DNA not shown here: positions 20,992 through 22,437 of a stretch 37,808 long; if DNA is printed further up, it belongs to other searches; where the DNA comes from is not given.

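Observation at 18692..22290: Di-haem cytochrome c peroxidase/MauG domain fused to a parallel beta-helix, translationally coupled to a stand-alone paralogue of that beta-helix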

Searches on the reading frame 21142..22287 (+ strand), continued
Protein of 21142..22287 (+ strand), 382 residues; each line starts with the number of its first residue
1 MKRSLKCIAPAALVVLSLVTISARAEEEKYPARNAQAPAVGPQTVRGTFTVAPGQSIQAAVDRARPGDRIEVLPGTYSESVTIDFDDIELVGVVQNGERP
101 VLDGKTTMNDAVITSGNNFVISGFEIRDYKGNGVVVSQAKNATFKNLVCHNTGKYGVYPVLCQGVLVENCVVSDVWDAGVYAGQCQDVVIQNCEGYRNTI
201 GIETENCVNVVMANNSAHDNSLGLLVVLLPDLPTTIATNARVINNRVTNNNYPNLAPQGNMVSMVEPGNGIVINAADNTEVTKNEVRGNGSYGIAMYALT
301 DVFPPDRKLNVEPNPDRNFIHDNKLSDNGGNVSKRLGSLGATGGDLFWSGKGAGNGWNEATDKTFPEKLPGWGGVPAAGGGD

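Call 84: find_encoding_contigs(protein=P0179, flank=6000, max_places=1)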
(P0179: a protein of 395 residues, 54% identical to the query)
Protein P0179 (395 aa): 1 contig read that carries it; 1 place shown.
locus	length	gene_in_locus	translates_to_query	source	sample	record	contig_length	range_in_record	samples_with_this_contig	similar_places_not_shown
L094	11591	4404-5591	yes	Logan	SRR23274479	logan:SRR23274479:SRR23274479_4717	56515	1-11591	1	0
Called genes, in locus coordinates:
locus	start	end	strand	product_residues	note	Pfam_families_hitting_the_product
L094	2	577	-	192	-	?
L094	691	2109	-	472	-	PF01011:PQQ (faint), PF13360:PQQ_2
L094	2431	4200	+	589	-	PF03150:CCP_MauG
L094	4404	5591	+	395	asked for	PF22842:Pel9A-like_beta_helix, PF05048:NosD, PF13229:Beta_helix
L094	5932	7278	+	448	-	PF00202:Aminotran_3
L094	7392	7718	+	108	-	-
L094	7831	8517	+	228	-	PF13241:NAD_binding_7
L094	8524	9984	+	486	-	PF13579:Glyco_trans_4_4 (weak), PF00534:Glycos_transf_1 (weak), PF13692:Glyco_trans_1_4, PF13524:Glyco_trans_1_2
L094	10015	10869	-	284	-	PF00378:ECH_1, PF16113:ECH_2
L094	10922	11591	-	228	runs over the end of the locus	PF00440:TetR_N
